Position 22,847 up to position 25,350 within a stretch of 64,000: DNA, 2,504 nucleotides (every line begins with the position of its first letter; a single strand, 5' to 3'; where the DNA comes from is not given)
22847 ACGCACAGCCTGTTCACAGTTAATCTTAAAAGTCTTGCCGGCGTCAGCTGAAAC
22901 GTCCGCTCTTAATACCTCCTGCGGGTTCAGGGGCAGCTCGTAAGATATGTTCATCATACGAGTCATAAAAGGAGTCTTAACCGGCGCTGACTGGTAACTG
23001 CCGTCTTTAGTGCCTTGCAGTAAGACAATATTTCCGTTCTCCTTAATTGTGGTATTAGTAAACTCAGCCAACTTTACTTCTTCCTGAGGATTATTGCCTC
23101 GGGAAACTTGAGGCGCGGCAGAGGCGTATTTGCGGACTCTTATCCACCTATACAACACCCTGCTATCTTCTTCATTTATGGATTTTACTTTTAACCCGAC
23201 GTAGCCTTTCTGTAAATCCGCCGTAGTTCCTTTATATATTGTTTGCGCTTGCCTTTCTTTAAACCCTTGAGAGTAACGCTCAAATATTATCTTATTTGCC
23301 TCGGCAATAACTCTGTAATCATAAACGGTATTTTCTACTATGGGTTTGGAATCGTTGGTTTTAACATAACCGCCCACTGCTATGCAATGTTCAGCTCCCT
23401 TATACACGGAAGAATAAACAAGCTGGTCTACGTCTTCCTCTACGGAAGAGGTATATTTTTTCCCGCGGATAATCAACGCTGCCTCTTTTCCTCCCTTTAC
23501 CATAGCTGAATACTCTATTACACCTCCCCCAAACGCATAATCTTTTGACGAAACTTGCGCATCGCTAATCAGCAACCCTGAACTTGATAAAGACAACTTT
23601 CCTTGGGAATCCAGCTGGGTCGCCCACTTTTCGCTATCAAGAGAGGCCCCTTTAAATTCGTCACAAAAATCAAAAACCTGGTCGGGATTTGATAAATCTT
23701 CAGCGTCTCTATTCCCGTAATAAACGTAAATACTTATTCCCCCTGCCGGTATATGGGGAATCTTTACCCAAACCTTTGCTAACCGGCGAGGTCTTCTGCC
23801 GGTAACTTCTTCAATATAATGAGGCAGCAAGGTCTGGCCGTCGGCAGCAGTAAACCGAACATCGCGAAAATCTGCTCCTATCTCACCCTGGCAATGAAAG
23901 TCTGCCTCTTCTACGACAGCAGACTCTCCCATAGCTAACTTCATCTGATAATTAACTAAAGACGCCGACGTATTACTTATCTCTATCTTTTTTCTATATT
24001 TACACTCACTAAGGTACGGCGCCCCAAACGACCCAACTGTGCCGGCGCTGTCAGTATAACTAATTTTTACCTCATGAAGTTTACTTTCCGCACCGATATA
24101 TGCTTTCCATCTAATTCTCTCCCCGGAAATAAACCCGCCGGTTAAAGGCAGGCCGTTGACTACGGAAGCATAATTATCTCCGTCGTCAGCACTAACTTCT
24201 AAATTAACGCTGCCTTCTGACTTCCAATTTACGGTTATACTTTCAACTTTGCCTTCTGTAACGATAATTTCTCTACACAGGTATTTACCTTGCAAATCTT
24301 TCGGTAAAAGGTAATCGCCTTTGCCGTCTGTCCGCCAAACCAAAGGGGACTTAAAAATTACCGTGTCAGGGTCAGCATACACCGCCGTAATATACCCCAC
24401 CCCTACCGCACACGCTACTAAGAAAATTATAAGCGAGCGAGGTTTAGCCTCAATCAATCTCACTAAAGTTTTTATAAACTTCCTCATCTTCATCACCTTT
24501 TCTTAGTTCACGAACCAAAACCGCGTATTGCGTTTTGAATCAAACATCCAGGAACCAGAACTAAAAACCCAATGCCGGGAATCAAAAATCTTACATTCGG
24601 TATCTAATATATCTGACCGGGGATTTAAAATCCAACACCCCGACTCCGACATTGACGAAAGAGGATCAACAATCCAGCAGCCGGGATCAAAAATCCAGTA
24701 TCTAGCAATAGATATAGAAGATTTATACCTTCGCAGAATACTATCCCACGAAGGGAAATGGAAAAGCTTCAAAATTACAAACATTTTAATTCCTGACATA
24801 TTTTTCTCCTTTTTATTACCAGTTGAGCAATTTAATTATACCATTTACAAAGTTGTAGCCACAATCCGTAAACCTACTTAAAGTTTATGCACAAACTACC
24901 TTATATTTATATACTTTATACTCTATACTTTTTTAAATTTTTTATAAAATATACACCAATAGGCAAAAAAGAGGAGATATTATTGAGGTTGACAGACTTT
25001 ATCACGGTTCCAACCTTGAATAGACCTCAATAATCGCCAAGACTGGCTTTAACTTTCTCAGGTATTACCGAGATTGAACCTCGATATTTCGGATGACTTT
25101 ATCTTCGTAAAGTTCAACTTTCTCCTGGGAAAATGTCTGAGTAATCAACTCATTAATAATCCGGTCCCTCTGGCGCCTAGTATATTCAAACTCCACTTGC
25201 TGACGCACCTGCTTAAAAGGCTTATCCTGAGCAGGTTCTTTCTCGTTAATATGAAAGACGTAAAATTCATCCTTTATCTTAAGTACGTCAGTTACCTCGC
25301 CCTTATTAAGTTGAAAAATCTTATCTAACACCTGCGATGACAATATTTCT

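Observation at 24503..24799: Candidate 98-aa Trp-rich heptad-repeat protein translationally coupled to the giant gene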

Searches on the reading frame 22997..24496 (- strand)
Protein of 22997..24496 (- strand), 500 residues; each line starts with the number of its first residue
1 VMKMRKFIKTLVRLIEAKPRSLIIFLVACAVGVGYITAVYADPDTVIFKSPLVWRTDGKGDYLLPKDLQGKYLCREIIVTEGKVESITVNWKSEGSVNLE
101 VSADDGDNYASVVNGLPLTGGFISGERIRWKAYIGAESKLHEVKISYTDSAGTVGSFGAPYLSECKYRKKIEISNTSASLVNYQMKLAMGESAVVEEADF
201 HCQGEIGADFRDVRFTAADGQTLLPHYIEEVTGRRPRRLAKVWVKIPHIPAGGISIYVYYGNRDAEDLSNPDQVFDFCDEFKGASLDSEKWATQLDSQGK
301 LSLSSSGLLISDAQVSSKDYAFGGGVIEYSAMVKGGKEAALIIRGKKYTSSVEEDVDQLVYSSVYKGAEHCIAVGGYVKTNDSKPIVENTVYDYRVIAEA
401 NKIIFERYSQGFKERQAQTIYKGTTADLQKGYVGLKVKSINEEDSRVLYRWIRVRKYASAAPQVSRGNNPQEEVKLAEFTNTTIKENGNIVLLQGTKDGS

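Call 10: search_protein_families(library=pfam, proteins=[window:22997-24496:-], max_evalue=0.01)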
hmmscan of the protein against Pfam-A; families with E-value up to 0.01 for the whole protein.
window:22997-24496:- (500 aa): 1 family
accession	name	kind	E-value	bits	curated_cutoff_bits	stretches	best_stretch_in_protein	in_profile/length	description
PF10102.14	DUF2341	-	8.9e-22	77.8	23.4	1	209-293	1-83/84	Domain of unknown function (DUF2341)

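Call 13: find_related_loci(query=window:22997-24496:-, collection=genome_contigs, flank=4000)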
Query window:22997-24496:- (500 aa) in genome_contigs; peptide patterns used: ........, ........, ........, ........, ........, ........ (x = any residue, [..] = any of these).
54 stretches matched a pattern, but none encodes a relative of the query by tblastn (E <= 1e-3).

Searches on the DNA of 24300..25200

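Call 5: search_rna_families(source=window, start=24300, end=25200, threshold=evalue, max_evalue=10)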
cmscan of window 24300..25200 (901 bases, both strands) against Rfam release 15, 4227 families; matches with E-value up to 10: 2.
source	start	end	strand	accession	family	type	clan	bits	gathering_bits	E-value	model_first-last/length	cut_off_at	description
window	24525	24573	-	RF03463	mir-3036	Gene; miRNA;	-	16.8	70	8.5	1-58/58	no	mir-3036 microRNA precursor family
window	24711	24830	+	RF02173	SMAD5-AS1_1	Gene; lncRNA;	-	9.5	45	9.2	1-263/263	no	SMAD5 antisense RNA 1 conserved region 1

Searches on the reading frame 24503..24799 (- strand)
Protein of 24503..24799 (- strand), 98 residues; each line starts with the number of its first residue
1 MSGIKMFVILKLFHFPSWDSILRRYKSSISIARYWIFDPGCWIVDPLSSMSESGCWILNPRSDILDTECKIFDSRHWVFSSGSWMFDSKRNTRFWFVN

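Call 10: search_protein_families(library=pfam, proteins=[window:24503-24799:-], max_evalue=0.01)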
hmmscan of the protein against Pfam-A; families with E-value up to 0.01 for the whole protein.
window:24503-24799:- (98 aa): 0 families

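Call 11: find_encoding_contigs(protein=window:24503-24799:-, flank=3000, max_places=6)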
Protein window:24503-24799:- (98 aa): no gene with exactly this product is on record in the collection.

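Call 14: find_homologous_proteins(query=window:24503-24799:-, max_evalue=10)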
Query window:24503-24799:- (98 aa): 2 proteins with E <= 10 among 2 candidates.
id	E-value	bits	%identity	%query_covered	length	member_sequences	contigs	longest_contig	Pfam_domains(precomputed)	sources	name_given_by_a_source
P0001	7.5e-62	224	100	100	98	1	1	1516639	-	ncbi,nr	ncbi:MAG: hypothetical protein JSV34_00020 [Candidatus Omnitrophota bacterium]|nr:MAG: hypothetical 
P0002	6.3e-38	147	66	100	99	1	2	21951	-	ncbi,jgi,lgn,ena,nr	ncbi:MAG: hypothetical protein ABIH71_06335 [Candidatus Omnitrophota bacterium]|nr:hypothetical prot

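Call 16: find_encoding_contigs(protein=P0002, flank=6000, max_places=6)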
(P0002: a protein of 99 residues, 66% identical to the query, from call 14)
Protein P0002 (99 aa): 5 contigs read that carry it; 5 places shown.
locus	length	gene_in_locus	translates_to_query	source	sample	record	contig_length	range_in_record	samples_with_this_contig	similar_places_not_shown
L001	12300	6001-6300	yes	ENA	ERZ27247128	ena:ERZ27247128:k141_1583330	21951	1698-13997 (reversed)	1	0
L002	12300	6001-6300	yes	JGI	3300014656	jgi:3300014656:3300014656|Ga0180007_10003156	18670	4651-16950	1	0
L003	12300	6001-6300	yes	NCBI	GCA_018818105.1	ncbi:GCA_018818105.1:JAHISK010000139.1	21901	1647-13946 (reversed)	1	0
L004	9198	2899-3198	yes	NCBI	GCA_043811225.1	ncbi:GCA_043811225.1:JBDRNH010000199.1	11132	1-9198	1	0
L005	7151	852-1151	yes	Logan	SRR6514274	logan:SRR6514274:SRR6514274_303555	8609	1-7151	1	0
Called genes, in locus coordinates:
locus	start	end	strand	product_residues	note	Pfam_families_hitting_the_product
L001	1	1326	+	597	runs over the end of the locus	PF03958:Secretin_N, PF00263:Secretin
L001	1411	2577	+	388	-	PF00515:TPR_1 (faint), PF07719:TPR_2 (faint), PF13174:TPR_6 (faint), PF13371:TPR_9 (faint), PF13424:TPR_12 (faint), PF13428:TPR_14 (faint), PF13414:TPR_11 (weak), PF23914:TPR_CcmH_CycH (weak), +5 more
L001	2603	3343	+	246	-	PF13181:TPR_8 (faint), PF13424:TPR_12 (faint), PF00515:TPR_1 (faint), PF07719:TPR_2 (faint), PF13414:TPR_11 (weak)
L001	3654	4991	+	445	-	PF07730:HisKA_3, PF02518:HATPase_c, PF13581:HATPase_c_2 (faint)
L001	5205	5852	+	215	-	PF00072:Response_reg, PF00196:GerE, PF08281:Sigma70_r4_2 (weak)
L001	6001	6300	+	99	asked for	-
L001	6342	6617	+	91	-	-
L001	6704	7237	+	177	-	-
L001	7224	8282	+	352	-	-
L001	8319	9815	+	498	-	PF13905:Thioredoxin_8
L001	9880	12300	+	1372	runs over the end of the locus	?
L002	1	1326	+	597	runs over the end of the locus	PF03958:Secretin_N, PF00263:Secretin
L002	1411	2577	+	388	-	PF00515:TPR_1 (faint), PF07719:TPR_2 (faint), PF13174:TPR_6 (faint), PF13371:TPR_9 (faint), PF13424:TPR_12 (faint), PF13428:TPR_14 (faint), PF13414:TPR_11 (weak), PF23914:TPR_CcmH_CycH (weak), +5 more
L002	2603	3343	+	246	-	PF13181:TPR_8 (faint), PF13424:TPR_12 (faint), PF00515:TPR_1 (faint), PF07719:TPR_2 (faint), PF13414:TPR_11 (weak)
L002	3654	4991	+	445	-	PF07730:HisKA_3, PF02518:HATPase_c, PF13581:HATPase_c_2 (faint)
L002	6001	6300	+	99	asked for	-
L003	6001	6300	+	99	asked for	-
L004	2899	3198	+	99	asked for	-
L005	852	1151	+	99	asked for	-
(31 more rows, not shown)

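Call 26: find_related_loci(query=A2, collection=metagenome_contigs, flank=6000)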
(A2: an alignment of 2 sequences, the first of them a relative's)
Query A2 (98 aa) in metagenome_contigs; peptide patterns used: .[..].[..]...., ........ (x = any residue, [..] = any of these).
237 stretches matched a pattern; 1 encode a relative of the query (tblastn E <= 1e-3); 1 distinct loci.
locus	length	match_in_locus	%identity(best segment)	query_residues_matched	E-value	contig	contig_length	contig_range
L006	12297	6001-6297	66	1-98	2e-42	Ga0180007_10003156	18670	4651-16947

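Call 31: search_protein_representatives(alignment_id=A2)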
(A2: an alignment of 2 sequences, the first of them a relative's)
Query: 2 sequences, 99 profile positions. Proteins with E-value up to 0.001 (for the whole library): 100; up to 1e-10: 7; up to 1e-30: 2. The best 100 are listed.
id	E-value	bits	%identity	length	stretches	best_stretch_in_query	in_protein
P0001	1.5e-56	204.7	-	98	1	1-99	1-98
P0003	1.6e-35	137.2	-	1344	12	24-86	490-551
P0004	1.5e-15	73.1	-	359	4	21-89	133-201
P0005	3.7e-15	71.9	-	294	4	34-90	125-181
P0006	4.8e-12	61.9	-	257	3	33-83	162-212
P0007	1.4e-11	60.3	-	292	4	36-89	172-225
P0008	9.0e-11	57.8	-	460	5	31-88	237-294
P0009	5.1e-10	55.4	-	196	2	31-95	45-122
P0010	9.1e-10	54.6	-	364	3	33-90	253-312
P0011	1.5e-09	53.8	-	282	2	32-86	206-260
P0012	4.0e-09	52.5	-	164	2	31-76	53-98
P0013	8.6e-09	51.4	-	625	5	37-90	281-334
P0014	8.8e-09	51.4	-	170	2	38-89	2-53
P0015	1.6e-08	50.6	-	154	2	34-90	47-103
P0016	2.0e-08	50.2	-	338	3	33-90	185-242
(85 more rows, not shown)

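Call 46: predict_structure(alignment_id=A2)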
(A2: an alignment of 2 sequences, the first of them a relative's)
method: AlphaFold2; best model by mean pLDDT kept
length: 98 residues; sequences in the alignment: 2
mean_pLDDT: 34.3   pTM: 0.21
mean pLDDT of the five models: 34.3, 33.4, 32.6, 31.0, 30.2
residues with pLDDT >= 90: 0; 70-90: 0; 50-70: 2; < 50: 96
segments of 3 or more residues with pLDDT < 50: 1-22, 25-98
pLDDT, mean of each block of 10 residues (from residue 1): 31 40 45 35 30 35 34 36 30 25
secondary structure, 60 per line:
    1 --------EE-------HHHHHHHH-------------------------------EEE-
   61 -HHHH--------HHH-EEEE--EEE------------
elements in order: H18-25 E57-59 H62-65 E78-81 E84-86

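Call 55: search_protein_families(library=ncbifam, proteins=[P0001, P0002], max_evalue=1)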
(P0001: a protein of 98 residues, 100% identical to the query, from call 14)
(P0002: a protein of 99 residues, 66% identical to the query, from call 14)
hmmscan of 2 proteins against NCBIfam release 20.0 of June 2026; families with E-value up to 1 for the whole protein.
P0001 (98 aa): 0 families

P0002 (99 aa): 0 families

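Call 56: search_solved_structures(query=A2, max_evalue=1)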
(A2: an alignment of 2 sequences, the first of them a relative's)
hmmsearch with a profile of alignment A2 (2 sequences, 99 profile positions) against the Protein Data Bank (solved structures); distinct sequences matched with E-value up to 1: 0.
